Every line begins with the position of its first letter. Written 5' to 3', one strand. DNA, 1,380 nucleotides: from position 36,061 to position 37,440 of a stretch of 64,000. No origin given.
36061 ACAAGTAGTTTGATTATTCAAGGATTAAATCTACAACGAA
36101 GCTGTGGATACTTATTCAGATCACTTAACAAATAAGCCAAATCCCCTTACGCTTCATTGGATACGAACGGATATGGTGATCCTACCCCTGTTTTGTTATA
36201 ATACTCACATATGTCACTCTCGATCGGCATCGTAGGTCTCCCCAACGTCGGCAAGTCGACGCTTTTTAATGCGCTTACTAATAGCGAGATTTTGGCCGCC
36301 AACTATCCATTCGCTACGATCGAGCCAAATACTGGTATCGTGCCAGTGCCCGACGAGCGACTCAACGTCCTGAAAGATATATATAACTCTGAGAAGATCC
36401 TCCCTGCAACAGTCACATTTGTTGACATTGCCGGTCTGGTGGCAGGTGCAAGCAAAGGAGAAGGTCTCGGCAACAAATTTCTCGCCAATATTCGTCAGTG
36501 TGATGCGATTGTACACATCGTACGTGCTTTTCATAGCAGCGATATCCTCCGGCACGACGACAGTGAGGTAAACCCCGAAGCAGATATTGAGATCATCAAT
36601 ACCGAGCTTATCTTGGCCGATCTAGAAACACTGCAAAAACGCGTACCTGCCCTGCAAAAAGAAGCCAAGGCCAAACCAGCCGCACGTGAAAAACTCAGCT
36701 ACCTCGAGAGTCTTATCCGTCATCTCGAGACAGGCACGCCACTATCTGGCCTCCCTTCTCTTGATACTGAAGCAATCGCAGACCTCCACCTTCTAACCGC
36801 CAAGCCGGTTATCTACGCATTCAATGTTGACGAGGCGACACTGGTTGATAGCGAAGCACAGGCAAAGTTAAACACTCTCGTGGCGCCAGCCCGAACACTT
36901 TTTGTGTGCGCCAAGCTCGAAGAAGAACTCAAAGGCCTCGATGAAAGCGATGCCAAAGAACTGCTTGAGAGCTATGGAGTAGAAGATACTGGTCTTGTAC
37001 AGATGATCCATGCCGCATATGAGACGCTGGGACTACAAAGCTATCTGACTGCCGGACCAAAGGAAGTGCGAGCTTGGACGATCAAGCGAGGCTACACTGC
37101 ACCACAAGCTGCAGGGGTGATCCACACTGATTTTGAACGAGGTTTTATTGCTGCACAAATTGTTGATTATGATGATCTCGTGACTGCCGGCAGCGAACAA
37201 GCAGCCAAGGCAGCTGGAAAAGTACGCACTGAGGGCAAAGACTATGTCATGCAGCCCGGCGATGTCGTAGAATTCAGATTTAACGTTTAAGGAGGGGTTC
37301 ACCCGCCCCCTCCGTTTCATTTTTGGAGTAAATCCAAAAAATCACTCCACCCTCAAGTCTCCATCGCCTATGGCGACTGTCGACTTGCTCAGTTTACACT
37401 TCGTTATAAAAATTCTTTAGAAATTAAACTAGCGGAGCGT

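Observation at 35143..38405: Two independent foreign cassettes bracket one native gene (ychF), with the same strand, size class and product type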

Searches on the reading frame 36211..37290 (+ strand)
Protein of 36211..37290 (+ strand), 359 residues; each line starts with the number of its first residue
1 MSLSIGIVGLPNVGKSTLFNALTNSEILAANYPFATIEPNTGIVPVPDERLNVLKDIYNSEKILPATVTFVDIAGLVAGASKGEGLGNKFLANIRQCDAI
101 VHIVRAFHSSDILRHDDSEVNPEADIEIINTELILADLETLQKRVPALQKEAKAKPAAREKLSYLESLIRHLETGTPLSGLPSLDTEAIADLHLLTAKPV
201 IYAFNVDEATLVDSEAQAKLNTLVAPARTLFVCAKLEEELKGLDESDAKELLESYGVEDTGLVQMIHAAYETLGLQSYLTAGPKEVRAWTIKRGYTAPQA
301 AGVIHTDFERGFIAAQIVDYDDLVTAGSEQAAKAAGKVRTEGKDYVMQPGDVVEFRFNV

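Call 5: search_protein_families(library=pfam, proteins=[window:36211-37290:+], max_evalue=0.1)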
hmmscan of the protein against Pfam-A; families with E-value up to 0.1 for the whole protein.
window:36211-37290:+ (359 aa): 5 families
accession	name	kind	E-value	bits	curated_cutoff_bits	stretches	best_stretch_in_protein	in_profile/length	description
PF06071.19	YchF-GTPase_C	-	1.2e-38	131.5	27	1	275-358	1-84/84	Protein of unknown function (DUF933)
PF01926.29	MMR_HSR1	-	5.4e-23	81.7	21.9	1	5-118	2-94/113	50S ribosome-binding GTPase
PF02421.24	FeoB_N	-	3e-09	37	27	1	5-53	3-51/156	Ferrous iron transport protein B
PF00350.29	Dynamin_N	-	0.00029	21.3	27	0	5-30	1-26/168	Dynamin family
PF02824.27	TGS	-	0.022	15.2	22.2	1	291-355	13-58/60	TGS domain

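Call 6: search_protein_families(library=ncbifam, proteins=[window:36211-37290:+], max_evalue=0.1)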
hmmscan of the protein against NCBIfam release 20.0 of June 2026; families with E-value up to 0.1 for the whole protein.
window:36211-37290:+ (359 aa): 24 families
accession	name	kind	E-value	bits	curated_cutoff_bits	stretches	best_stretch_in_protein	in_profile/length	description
TIGR00092.1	TIGR00092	equivalog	7.4e-135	449.8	279.2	1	1-359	1-368/368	redox-regulated ATPase YchF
NF007171.0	PRK09602.1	subfamily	2.3e-37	128.8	387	1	1-164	1-178/397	YchF-related putative GTPase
NF008955.0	PRK12297.1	equivalog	5e-25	88.3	406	1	5-280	162-408/429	GTPase ObgE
NF008956.1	PRK12299.1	equivalog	4.8e-24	84.9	300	1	5-145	161-272/327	GTPase ObgE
TIGR02729.1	Obg_CgtA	equivalog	1.5e-23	83.4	280.25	1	5-140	160-271/329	Obg family GTPase CgtA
NF008954.1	PRK12296.1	equivalog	4.8e-19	68.1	377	1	5-136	162-269/470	GTPase ObgE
TIGR03156.1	GTP_HflX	equivalog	7.9e-10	38.2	216.75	1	4-56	191-243/351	GTPase HflX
TIGR00231.1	small_GTP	domain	1.9e-08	34.3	42.5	1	4-124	5-108/164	GTP-binding protein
NF008280.0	PRK11058.1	equivalog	2.7e-08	33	441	1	5-157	200-338/426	ribosome rescue GTPase HflX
TIGR00437.1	feoB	equivalog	4.4e-08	32.3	315.65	1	9-53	1-45/594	ferrous iron transport protein B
TIGR03594.1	GTPase_EngA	equivalog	1.9e-06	27.2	306.7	1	5-26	3-24/432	ribosome biogenesis GTPase Der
NF000908.1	PRK00089.1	equivalog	1.2e-05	24.7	237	1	4-28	5-29/291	GTPase Era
TIGR03596.1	GTPase_YlqF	equivalog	2.2e-05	24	208.2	1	5-29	121-145/276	ribosome biogenesis GTPase YlqF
TIGR00436.1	era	equivalog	2.6e-05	23.7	116.25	1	4-28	2-26/270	GTPase Era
NF003661.0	PRK05291.1-3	equivalog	0.00012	21.5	380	1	3-27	217-241/448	tRNA uridine-5-carboxymethylaminomethyl(34) synthesis GTPase MnmE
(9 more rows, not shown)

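Call 15: find_related_loci(query=window:36211-37290:+, collection=genome_contigs, flank=10000)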
Query window:36211-37290:+ (359 aa) in genome_contigs; peptide patterns used: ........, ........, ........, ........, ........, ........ (x = any residue, [..] = any of these).
599 stretches matched a pattern (row limit reached: there are more); 590 encode a relative of the query (tblastn E <= 1e-3); the best 80 are kept; 80 distinct loci.
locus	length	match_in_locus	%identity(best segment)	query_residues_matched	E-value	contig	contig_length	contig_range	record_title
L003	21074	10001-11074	80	1-359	0e+0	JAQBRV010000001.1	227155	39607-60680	MAG: Candidatus Saccharibacteria bacterium isolate RYN_410 scaffold_1563544, whole genome shotgun sequence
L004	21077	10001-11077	79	1-359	0e+0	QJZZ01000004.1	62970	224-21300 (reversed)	MAG: Candidatus Saccharibacteria bacterium isolate SZUA-359 scaffold_1590, whole genome shotgun sequence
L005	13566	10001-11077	77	1-359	0e+0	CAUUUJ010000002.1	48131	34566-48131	MAG TPA_asm: uncultured Candidatus Saccharibacteria bacterium isolate SRR23388455_bin.18_MetaWRAP_v1.3_MAG genome assemb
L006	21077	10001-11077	77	1-359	0e+0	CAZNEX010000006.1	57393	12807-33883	MAG TPA_asm: uncultured Candidatus Saccharibacteria bacterium isolate SRP285395_co1_61 genome assembly, contig: NODE_650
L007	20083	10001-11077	77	1-359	0e+0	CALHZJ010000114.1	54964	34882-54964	MAG TPA_asm: uncultured Candidatus Saccharibacteria bacterium isolate ERR589425_bin.42_CONCOCT_v1.1_MAG genome assembly,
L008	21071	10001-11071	78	2-359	0e+0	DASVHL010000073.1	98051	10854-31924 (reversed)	MAG TPA_asm: Candidatus Saccharimonadales bacterium isolate SMAG_U2965 k141_3283, whole genome shotgun sequence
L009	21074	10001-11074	77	1-359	0e+0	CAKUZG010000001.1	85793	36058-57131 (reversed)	MAG: uncultured Candidatus Saccharibacteria bacterium isolate REFINED_METABAT215_TOP10_CONTIGS_1500_ASSEMBLY_K77_MERGED_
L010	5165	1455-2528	77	1-359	0e+0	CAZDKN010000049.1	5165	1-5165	MAG TPA_asm: uncultured Candidatus Saccharimonas sp. isolate SRP062349_co2_266 genome assembly, contig: NODE_9090_length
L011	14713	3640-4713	78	1-359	0e+0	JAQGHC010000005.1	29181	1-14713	MAG: Candidatus Saccharibacteria bacterium isolate RYN_423 scaffold_178817, whole genome shotgun sequence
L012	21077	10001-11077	75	1-359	0e+0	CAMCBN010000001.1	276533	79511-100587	MAG: uncultured Candidatus Saccharibacteria bacterium isolate SRR15732359_bin.18_metaWRAP_v1.3_MAG genome assembly, cont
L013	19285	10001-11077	78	1-359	0e+0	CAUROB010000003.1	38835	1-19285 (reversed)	MAG TPA_asm: uncultured Candidatus Saccharibacteria bacterium isolate ERR9968880_bin.22_MetaWRAP_v1.3_MAG genome assembl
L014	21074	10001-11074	75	1-359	0e+0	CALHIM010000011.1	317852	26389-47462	MAG TPA_asm: uncultured bacterium isolate ERR589717_bin.135_CONCOCT_v1.1_MAG genome assembly, contig: ERZ773250.2, whole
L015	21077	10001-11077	78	1-359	0e+0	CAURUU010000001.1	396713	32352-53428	MAG TPA_asm: uncultured Candidatus Saccharibacteria bacterium isolate ERR9969226_bin.1_MetaWRAP_v1.3_MAG genome assembly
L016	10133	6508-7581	76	1-359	0e+0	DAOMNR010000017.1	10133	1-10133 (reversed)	MAG TPA_asm: Candidatus Saccharibacteria bacterium isolate AMR_MDS_5907 NODE_2801_length_10133_cov_3.706489, whole genom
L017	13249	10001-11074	76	1-359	0e+0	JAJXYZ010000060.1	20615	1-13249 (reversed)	MAG: bacterium isolate BP7.bin25 NODE_3701_length_20615_cov_2.295832, whole genome shotgun sequence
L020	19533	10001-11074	76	1-359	4e-180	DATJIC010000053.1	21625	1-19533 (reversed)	MAG TPA_asm: Verrucomicrobiia bacterium isolate SMAG_U15528 k141_4246072, whole genome shotgun sequence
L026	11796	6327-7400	72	1-359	4e-174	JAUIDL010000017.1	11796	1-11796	MAG: bacterium isolate 7_bin.72 NODE_4642_length_11796_cov_0.901791, whole genome shotgun sequence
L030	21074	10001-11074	73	1-359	5e-170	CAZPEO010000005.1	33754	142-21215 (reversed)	MAG TPA_asm: uncultured Candidatus Saccharibacteria bacterium isolate SRP285395_co1_375 genome assembly, contig: NODE_18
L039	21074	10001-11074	66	1-359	4e-156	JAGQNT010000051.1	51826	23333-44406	MAG: Candidatus Saccharibacteria bacterium isolate HKST-UBA75 k127_776120, whole genome shotgun sequence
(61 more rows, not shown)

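Call 44: search_protein_families(library=ncbifam, proteins=[L003:11176-12255:-, L004:7926-9518:-, L020:11180-11782:+, L026:4899-6245:+, L039:13673-14488:-, L039:18375-19154:-, L030:11137-11892:-], max_evalue=0.01)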
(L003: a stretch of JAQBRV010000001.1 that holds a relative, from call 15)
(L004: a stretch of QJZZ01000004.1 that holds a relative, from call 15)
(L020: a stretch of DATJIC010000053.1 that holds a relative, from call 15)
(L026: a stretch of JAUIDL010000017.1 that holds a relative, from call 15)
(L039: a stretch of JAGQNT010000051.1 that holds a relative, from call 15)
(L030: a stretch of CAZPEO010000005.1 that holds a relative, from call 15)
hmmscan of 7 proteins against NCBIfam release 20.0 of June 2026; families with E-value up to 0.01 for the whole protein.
L003:11176-12255:- (359 aa): 0 families

L004:7926-9518:- (530 aa): 0 families

L020:11180-11782:+ (200 aa): 0 families

L026:4899-6245:+ (448 aa): 0 families

L039:13673-14488:- (271 aa): 1 family
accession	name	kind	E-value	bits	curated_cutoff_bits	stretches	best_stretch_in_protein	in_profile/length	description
TIGR03658.1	IsdH_HarA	equivalog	0.0034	15.4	1400.25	1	78-169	213-302/895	haptoglobin-binding heme uptake protein HarA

L039:18375-19154:- (259 aa): 0 families

L030:11137-11892:- (251 aa): 1 family
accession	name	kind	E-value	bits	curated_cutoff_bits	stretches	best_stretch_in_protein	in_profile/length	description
NF033748.1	class_F_sortase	subfamily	0.005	16.5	166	1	76-157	7-85/155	class F sortase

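Call 45: search_protein_families(library=pfam, proteins=[L003:11176-12255:-, L004:7926-9518:-, L020:11180-11782:+, L026:4899-6245:+, L039:13673-14488:-, L039:18375-19154:-, L030:11137-11892:-], max_evalue=0.01)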
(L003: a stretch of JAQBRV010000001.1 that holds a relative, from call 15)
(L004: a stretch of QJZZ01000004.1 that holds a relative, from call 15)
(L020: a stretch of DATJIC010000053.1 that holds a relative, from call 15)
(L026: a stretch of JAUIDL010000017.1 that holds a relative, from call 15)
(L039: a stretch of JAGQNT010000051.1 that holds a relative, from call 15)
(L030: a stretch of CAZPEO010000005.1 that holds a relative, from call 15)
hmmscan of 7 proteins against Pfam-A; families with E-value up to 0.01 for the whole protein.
L003:11176-12255:- (359 aa): 0 families

L004:7926-9518:- (530 aa): 0 families

L020:11180-11782:+ (200 aa): 0 families

L026:4899-6245:+ (448 aa): 0 families

L039:13673-14488:- (271 aa): 0 families

L039:18375-19154:- (259 aa): 0 families

L030:11137-11892:- (251 aa): 0 families

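Call 93: search_dna_similar(query=L004:7926-9518:-, collection=plasmids, mode=protein, max_evalue=0.001, max_rows=8)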
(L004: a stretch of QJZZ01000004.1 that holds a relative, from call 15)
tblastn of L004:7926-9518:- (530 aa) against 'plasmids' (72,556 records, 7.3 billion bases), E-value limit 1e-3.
Records with a match: 2; places in all: 2; records where one place covers at least 80% of the query: 1.
Best place of each record, by identity: <60% 2.
By first word of the organism name: Bosea 2.
By predicted mobility (MOB-suite, as given by PLSDB): non-mobilizable 2.
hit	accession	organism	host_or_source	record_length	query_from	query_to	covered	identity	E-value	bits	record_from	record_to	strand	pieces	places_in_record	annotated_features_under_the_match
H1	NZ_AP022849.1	Bosea sp. ANAM02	Callyspongia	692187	14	437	80%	29.2%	4e-29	130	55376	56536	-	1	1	hypothetical protein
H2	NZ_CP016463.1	Bosea sp. RAC05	Microbial isolate,Algal phycosphere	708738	19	237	41%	32.1%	5e-23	111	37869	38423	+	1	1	hypothetical protein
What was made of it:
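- At least one other GC3-rich gene near ychF (L004) has distant relatives on Bosea megaplasmids (call 93). The L004 cargo has relatives on Bosea plasmids (call 93).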
